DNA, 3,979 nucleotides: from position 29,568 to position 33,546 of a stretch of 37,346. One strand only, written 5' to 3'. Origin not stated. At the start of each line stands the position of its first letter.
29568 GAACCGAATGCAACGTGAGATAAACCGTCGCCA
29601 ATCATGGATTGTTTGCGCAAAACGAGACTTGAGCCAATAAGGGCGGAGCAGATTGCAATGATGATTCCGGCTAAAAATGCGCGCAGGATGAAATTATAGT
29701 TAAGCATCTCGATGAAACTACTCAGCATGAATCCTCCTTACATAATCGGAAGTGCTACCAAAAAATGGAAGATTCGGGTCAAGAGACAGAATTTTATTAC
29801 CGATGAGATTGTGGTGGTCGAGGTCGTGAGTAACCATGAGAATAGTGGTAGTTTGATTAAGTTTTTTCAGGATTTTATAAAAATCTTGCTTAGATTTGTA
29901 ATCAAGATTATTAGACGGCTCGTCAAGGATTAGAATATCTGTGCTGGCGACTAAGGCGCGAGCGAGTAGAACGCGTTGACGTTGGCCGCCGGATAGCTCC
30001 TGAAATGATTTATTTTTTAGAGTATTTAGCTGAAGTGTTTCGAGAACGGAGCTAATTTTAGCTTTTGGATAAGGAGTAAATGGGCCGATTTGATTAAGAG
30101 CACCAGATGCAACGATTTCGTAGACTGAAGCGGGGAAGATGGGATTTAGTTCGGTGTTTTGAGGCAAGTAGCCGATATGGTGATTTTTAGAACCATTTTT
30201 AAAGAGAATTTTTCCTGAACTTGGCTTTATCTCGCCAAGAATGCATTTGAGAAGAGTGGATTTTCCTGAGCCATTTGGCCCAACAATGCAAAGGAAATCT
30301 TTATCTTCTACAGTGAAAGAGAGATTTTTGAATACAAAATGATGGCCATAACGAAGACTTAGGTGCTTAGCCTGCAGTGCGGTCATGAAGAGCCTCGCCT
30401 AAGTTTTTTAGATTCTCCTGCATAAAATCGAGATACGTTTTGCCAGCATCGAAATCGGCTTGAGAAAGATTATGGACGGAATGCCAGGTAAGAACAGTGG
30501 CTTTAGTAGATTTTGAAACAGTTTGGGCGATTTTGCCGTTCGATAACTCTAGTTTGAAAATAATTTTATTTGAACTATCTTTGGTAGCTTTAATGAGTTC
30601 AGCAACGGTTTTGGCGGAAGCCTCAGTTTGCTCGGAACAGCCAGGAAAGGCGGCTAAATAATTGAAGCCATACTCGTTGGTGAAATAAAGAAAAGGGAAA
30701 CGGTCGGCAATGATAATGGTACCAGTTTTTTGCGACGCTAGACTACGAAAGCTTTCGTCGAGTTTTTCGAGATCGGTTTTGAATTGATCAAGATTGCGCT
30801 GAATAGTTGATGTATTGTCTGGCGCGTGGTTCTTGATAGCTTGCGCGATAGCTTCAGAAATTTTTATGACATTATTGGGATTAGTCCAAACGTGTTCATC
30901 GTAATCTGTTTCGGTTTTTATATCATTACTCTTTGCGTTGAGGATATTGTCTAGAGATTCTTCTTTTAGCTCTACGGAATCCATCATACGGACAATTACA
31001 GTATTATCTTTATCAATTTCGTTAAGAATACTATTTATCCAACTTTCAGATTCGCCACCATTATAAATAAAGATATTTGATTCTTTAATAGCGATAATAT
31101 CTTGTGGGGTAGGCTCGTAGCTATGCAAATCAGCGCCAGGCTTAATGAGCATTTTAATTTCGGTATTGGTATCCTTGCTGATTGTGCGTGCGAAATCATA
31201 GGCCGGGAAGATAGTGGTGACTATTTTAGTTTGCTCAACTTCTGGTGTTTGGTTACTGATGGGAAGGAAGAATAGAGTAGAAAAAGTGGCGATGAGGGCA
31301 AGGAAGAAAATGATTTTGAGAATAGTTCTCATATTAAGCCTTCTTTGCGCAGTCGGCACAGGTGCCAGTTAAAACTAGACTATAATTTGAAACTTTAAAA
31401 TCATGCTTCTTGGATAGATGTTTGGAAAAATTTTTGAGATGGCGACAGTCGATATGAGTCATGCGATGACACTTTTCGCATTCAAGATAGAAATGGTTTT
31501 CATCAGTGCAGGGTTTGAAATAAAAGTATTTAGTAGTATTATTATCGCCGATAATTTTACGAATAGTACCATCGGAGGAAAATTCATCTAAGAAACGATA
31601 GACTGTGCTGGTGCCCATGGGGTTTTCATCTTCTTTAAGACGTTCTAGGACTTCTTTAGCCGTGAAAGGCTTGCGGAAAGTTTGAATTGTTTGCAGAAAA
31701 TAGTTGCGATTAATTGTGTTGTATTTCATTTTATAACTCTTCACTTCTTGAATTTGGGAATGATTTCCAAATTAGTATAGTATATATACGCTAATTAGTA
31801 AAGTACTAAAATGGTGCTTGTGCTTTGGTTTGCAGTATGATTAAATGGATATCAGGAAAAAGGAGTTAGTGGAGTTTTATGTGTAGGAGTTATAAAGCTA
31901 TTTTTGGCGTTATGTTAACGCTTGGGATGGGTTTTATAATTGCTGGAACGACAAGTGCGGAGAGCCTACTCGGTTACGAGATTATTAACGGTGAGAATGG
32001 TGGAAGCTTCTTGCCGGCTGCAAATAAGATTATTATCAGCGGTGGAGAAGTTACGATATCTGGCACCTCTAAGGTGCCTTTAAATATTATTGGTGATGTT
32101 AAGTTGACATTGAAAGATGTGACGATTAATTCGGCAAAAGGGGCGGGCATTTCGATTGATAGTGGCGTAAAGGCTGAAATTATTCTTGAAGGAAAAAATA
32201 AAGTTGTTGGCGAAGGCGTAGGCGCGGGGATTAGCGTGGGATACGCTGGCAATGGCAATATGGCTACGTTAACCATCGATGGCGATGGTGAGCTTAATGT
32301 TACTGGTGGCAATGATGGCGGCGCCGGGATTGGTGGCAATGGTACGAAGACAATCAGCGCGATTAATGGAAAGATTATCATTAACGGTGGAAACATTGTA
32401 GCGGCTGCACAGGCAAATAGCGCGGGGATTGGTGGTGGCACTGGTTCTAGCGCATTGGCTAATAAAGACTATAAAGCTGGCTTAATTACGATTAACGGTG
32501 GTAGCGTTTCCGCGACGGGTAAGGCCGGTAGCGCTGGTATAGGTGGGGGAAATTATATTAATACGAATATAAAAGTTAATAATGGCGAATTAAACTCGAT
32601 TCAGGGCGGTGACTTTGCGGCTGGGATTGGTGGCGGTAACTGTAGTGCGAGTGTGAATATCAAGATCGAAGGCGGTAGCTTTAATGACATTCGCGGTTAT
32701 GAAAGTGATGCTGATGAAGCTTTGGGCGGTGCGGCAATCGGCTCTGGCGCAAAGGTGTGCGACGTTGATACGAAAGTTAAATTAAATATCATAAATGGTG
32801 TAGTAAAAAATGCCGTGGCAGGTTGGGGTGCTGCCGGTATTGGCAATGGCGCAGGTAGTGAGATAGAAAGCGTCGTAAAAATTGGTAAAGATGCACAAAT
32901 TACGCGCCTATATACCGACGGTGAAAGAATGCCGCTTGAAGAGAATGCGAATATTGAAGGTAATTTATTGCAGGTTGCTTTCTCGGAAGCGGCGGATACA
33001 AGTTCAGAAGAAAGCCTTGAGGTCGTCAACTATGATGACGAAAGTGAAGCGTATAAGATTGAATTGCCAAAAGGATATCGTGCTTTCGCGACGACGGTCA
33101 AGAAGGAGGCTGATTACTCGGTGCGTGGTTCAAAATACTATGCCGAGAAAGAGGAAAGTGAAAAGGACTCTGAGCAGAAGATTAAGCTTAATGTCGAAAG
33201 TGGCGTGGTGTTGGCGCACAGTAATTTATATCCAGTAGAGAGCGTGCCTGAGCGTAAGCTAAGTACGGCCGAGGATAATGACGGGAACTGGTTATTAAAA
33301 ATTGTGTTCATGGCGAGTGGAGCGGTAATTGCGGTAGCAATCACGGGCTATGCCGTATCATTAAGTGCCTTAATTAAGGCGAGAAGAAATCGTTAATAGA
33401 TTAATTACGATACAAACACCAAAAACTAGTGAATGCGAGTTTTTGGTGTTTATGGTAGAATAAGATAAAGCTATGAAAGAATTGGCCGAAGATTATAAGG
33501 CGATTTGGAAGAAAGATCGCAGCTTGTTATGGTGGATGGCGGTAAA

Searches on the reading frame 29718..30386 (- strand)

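Call 21: search_protein_families(library=pfam, proteins=[window:29718-30386:-], max_evalue=0.001)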
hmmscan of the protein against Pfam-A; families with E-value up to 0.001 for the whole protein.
window:29718-30386:- (222 aa): 8 families
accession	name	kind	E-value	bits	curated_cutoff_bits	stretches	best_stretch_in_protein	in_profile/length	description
PF00005.33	ABC_tran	-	1.5e-31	110.2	25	1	19-159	1-137/137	ABC transporter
PF13304.12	AAA_21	-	8.8e-13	49.4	27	2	31-58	1-34/304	AAA domain, putative AbiEii toxin, Type IV TA system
PF02463.25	SMC_N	-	4.6e-10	39.7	40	1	28-191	23-201/220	RecF/RecN/SMC N terminal domain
PF13476.12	AAA_23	-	1.7e-06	29.3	27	1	20-49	11-39/201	AAA domain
PF13401.12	AAA_22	-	3.1e-06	28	27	1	28-190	4-127/130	AAA domain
PF13514.12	AAA_27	-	1.9e-05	24.8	22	1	8-49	5-46/206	AAA domain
PF13175.12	AAA_15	-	4.4e-05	23.7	32.1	0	23-49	15-43/374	AAA ATPase domain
PF13555.12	AAA_29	-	8.6e-05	22.6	27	1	19-48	12-41/61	P-loop containing region of AAA domain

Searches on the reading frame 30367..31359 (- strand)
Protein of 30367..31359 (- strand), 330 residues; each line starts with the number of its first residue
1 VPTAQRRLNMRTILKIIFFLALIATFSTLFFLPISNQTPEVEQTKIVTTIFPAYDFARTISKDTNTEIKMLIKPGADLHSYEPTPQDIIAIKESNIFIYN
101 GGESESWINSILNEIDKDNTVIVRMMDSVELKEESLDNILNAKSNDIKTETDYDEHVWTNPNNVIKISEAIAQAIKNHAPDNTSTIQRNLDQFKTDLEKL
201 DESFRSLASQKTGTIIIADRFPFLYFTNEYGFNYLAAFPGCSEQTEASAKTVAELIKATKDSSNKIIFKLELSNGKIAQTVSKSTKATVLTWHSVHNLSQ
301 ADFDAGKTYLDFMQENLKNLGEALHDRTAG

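Call 21: search_protein_families(library=pfam, proteins=[window:30367-31359:-], max_evalue=0.001)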
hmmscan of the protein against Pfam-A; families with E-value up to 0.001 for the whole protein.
window:30367-31359:- (330 aa): 1 family
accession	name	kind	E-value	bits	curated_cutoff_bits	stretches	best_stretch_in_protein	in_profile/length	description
PF01297.22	ZnuA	-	1.6e-65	221.6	29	1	46-323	1-263/263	Zinc-uptake complex component A periplasmic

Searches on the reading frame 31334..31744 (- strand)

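Call 98: search_protein_families(library=pfam, proteins=[window:31334-31744:-], max_evalue=0.01)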
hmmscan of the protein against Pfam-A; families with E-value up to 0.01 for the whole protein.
window:31334-31744:- (136 aa): 1 family
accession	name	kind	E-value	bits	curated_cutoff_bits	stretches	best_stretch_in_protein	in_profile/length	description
PF01475.25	FUR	-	4.2e-17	62.8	23.1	1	10-125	7-120/121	Ferric uptake regulator family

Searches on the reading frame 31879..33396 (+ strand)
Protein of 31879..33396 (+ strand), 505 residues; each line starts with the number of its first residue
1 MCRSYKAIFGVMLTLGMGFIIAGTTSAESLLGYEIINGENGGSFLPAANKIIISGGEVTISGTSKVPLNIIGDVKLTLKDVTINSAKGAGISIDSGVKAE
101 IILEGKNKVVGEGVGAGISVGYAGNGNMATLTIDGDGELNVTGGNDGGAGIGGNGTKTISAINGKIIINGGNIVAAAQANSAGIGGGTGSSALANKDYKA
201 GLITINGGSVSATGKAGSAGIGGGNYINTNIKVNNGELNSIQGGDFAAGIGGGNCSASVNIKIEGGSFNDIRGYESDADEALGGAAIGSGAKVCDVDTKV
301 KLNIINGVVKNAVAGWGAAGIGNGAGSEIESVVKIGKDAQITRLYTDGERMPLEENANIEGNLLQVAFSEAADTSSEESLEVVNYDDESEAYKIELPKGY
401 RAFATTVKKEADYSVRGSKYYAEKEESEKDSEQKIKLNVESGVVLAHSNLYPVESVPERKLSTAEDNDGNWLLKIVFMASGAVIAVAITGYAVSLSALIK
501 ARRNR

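Call 98: search_protein_families(library=pfam, proteins=[window:31879-33396:+], max_evalue=0.01)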
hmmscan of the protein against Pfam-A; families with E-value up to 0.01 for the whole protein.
window:31879-33396:+ (505 aa): 1 family
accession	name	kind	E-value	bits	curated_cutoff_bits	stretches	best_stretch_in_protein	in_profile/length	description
PF18889.6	Beta_helix_3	-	0.0014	19.3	27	1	203-225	1-20/20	Beta helix repeat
